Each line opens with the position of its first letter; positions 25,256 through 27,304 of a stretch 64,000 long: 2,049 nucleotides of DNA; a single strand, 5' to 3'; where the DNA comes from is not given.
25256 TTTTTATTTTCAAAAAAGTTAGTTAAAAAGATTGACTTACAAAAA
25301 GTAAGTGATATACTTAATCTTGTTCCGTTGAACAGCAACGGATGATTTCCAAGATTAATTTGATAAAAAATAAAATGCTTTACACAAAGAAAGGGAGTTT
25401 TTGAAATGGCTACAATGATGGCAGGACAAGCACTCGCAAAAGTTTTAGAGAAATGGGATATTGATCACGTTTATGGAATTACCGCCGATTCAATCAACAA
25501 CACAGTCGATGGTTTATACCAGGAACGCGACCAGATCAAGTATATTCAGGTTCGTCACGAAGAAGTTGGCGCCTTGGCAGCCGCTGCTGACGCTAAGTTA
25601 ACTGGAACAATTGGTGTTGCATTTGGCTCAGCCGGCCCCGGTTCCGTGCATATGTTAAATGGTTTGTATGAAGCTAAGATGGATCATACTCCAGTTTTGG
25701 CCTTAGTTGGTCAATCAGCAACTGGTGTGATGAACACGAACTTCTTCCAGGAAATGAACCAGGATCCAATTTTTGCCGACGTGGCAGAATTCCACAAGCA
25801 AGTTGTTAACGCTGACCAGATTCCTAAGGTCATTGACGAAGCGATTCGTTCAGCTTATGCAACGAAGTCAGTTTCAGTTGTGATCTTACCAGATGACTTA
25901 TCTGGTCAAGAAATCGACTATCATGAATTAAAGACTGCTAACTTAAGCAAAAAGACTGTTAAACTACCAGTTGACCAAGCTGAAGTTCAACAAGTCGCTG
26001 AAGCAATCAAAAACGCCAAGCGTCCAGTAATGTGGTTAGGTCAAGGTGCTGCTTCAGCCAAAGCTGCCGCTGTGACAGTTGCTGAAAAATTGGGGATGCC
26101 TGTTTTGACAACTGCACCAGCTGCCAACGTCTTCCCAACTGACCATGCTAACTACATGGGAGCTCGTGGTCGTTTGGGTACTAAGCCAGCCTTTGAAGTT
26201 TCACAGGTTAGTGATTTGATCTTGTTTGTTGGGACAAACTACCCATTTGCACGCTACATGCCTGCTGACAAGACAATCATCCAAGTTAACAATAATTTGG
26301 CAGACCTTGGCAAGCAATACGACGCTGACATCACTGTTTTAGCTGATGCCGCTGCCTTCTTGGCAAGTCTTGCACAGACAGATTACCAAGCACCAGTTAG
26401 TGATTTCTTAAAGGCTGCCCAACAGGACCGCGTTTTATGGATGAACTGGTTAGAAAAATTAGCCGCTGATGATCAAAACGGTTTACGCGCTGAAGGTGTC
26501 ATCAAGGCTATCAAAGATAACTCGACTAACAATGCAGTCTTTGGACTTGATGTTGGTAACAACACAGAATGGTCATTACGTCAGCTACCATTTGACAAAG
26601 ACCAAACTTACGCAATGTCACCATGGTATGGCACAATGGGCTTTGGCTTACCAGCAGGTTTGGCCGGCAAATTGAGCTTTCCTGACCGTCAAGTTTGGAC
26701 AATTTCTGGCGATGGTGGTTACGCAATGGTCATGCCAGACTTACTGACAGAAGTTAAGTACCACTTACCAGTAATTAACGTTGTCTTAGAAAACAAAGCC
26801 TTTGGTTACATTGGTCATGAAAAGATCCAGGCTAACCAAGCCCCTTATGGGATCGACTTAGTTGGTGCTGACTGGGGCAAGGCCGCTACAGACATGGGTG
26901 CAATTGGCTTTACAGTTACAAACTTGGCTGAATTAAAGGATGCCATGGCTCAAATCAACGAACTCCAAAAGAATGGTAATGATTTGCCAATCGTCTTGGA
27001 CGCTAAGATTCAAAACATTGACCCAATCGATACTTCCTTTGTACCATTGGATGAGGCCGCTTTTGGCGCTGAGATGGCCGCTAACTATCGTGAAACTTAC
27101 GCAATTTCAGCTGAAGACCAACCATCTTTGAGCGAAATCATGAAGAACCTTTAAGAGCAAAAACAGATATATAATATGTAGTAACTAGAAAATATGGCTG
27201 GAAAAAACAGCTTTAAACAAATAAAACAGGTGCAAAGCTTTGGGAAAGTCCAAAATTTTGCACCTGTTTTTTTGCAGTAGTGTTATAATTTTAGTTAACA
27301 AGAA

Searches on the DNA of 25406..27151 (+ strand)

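Call 72: search_rna_families(source=L024, start=5700, end=7600, threshold=evalue, max_evalue=0.1)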
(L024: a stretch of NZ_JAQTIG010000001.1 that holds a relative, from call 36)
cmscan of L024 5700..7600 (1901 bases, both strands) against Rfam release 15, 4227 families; matches with E-value up to 0.1: 1.
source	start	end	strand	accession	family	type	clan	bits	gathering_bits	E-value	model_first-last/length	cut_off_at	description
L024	6698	6796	+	RF01776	RatA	Gene; antitoxin;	-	39.5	49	0.0019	1-91/91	no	RNA anti-toxin A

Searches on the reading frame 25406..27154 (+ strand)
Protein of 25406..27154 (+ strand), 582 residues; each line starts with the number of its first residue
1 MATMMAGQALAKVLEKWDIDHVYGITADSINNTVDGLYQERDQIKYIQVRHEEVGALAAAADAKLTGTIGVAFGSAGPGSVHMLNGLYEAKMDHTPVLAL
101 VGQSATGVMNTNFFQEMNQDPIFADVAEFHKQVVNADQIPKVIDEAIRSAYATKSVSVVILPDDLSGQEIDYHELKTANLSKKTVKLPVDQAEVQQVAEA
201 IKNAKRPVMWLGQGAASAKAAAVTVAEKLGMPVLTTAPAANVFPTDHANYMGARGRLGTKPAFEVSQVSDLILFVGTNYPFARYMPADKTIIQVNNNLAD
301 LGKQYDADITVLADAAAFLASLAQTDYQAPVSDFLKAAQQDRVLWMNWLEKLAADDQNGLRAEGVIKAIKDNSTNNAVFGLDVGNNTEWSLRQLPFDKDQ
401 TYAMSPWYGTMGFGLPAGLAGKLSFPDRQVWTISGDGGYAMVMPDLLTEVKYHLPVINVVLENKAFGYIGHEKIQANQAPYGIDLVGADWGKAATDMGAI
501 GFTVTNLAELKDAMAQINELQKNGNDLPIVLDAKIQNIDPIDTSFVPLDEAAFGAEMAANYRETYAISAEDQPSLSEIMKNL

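Call 4: search_protein_families(library=pfam, proteins=[window:25406-27154:+], max_evalue=10)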
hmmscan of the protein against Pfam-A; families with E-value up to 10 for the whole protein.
window:25406-27154:+ (582 aa): 9 families
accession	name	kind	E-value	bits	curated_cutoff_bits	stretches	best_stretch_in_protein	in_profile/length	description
PF00205.28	TPP_enzyme_M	-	8.5e-31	106.9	30.4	1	194-322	1-137/137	Thiamine pyrophosphate enzyme, central domain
PF02775.26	TPP_enzyme_C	-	1.1e-28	100.3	21.9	1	382-518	1-141/151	Thiamine pyrophosphate enzyme, C-terminal TPP binding domain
PF02776.23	TPP_enzyme_N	-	3.4e-28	98.3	26.8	1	4-119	1-116/119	Thiamine pyrophosphate enzyme, N-terminal TPP binding domain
PF01855.24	POR_N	-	2.5e-07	31.1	27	1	31-195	23-187/231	Pyruvate flavodoxin/ferredoxin oxidoreductase, thiamine diP-bdg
PF02552.22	CO_dh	-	0.0039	17.4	21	1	193-279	23-116/168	CO dehydrogenase beta subunit/acetyl-CoA synthase epsilon subunit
PF04038.17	DHNA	-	0.0052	17.7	25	1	135-210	30-106/108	Dihydroneopterin aldolase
PF19753.4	DUF6240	-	0.046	13.5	26.6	1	184-241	18-77/276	Family of unknown function (DUF6240)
PF13380.12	CoA_binding_2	-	0.21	12.5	22.8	1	171-234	45-106/116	CoA binding domain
PF11148.14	DUF2922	-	0.36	11.2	25.5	1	176-205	14-43/69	Protein of unknown function (DUF2922)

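Call 13: find_encoding_contigs(protein=window:25406-27151:+, flank=4000, max_places=8)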
Protein window:25406-27151:+ (582 aa): 15 contigs read that carry it; 8 places shown.
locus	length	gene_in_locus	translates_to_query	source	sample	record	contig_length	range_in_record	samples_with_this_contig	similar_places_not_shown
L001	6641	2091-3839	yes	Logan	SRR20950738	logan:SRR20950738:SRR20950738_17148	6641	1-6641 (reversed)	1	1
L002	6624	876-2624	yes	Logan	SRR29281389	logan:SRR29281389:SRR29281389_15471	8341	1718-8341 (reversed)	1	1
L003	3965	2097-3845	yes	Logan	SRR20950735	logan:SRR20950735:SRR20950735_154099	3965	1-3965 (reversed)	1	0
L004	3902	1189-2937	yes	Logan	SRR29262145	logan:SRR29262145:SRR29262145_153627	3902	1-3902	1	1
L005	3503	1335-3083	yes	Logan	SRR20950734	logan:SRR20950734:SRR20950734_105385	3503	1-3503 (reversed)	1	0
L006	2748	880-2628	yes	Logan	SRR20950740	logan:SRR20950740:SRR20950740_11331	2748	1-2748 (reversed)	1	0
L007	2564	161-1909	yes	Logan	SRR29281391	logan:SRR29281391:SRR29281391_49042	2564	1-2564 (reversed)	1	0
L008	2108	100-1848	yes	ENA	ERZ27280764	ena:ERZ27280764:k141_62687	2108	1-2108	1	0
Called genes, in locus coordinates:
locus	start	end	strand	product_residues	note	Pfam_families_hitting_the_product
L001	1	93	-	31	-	?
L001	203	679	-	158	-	PF00255:GSHPx, PF00578:AhpC-TSA (weak), PF08534:Redoxin (weak)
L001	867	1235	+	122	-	PF04343:DUF488, PF22751:DUF488-N3a, PF22752:DUF488-N3i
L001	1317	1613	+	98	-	PF13673:Acetyltransf_10 (weak), PF14542:Acetyltransf_CG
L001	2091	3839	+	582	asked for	PF01855:POR_N (weak), PF02776:TPP_enzyme_N, PF00205:TPP_enzyme_M, PF02775:TPP_enzyme_C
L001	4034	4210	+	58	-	-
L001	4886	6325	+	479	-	PF10613:Lig_chan-Glu_bd (weak), PF00497:SBP_bac_3, PF12974:Phosphonate-bd, PF00528:BPD_transp_1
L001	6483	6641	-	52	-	?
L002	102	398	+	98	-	PF13673:Acetyltransf_10 (weak), PF14542:Acetyltransf_CG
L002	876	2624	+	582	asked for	PF01855:POR_N (weak), PF02776:TPP_enzyme_N, PF00205:TPP_enzyme_M, PF02775:TPP_enzyme_C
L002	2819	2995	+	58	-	-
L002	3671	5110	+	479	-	PF10613:Lig_chan-Glu_bd (weak), PF00497:SBP_bac_3, PF12974:Phosphonate-bd, PF00528:BPD_transp_1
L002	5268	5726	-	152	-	PF00582:Usp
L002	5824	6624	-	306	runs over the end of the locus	PF02517:Rce1-like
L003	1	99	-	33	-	?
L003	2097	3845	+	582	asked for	PF01855:POR_N (weak), PF02776:TPP_enzyme_N, PF00205:TPP_enzyme_M, PF02775:TPP_enzyme_C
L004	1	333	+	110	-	?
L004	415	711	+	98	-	PF13673:Acetyltransf_10 (weak), PF14542:Acetyltransf_CG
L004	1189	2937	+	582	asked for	PF01855:POR_N (weak), PF02776:TPP_enzyme_N, PF00205:TPP_enzyme_M, PF02775:TPP_enzyme_C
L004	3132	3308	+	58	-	-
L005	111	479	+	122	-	PF04343:DUF488, PF22751:DUF488-N3a, PF22752:DUF488-N3i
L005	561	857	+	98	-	PF13673:Acetyltransf_10 (weak), PF14542:Acetyltransf_CG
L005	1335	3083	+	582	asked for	PF01855:POR_N (weak), PF02776:TPP_enzyme_N, PF00205:TPP_enzyme_M, PF02775:TPP_enzyme_C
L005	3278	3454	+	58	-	-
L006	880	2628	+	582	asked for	PF01855:POR_N (weak), PF02776:TPP_enzyme_N, PF00205:TPP_enzyme_M, PF02775:TPP_enzyme_C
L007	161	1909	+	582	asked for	PF01855:POR_N (weak), PF02776:TPP_enzyme_N, PF00205:TPP_enzyme_M, PF02775:TPP_enzyme_C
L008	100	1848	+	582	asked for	PF01855:POR_N (weak), PF02776:TPP_enzyme_N, PF00205:TPP_enzyme_M, PF02775:TPP_enzyme_C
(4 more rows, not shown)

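Call 36: find_related_loci(query=window:25406-27151:+, collection=genome_contigs, flank=4000)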
Query window:25406-27151:+ (582 aa) in genome_contigs; peptide patterns used: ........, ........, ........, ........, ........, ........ (x = any residue, [..] = any of these).
53 stretches matched a pattern; 30 encode a relative of the query (tblastn E <= 1e-3); 30 distinct loci.
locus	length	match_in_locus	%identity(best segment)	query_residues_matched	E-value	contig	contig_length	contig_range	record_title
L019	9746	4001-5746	88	1-582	0e+0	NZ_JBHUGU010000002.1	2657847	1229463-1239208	Ligilactobacillus acidipiscis strain PCU 207 contig_2, whole genome shotgun sequence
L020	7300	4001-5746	84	1-582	0e+0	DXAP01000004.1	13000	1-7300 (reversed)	MAG TPA_asm: Candidatus Ligilactobacillus excrementavium isolate 2259 CHK96__C4159_L13000_SAMEA104467322, whole genome s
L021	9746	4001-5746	80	1-582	0e+0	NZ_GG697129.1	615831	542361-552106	Weissella paramesenteroides ATCC 33313 SCAFFOLD2, whole genome shotgun sequence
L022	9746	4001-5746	79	1-582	0e+0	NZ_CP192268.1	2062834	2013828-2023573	Weissella paramesenteroides strain DSM 20288 chromosome, complete genome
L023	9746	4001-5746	76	1-582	0e+0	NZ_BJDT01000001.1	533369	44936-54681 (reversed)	Weissella sagaensis strain X0750 scaffold1, whole genome shotgun sequence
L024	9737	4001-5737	77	1-579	0e+0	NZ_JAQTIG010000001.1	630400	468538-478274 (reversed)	Lactobacillus sp. ESL0679 ESL0679_1, whole genome shotgun sequence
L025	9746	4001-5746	71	1-582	0e+0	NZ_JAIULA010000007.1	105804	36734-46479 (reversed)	Ligilactobacillus ubinensis strain WILCCON 0076 NODE_7_length_105804_cov_237.059559, whole genome shotgun sequence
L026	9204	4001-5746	71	1-582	0e+0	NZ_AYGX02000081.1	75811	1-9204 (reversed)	Lactiplantibacillus fabifermentans DSM 21115 NODE_105, whole genome shotgun sequence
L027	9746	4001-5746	70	1-582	0e+0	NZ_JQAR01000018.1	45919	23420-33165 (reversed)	Liquorilactobacillus mali strain ATCC 27304 Scaffold18, whole genome shotgun sequence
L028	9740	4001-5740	72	1-580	0e+0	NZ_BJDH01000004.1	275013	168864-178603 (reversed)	Lactiplantibacillus daoliensis strain 116-1A contig4, whole genome shotgun sequence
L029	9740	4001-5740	71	1-580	0e+0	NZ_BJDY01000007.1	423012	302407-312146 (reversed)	Lactiplantibacillus mudanjiangensis strain 11050 contig7, whole genome shotgun sequence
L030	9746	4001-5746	69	1-582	0e+0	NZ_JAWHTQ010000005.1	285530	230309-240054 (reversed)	Lactiplantibacillus sp. DA1 NODE_5_length_285530_cov_177.735, whole genome shotgun sequence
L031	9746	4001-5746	69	1-582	0e+0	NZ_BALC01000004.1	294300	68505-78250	Liquorilactobacillus sucicola DSM 21376 = JCM 15457, whole genome shotgun sequence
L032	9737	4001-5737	69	1-579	0e+0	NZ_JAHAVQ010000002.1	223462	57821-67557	Liquorilactobacillus sicerae strain CUPV261 NODE_2_length_223462_cov_15.841328, whole genome shotgun sequence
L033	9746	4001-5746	69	1-582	0e+0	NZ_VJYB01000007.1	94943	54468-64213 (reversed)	Lactobacillus sp. UCMA15818 UCMA_15818_TSP1_7, whole genome shotgun sequence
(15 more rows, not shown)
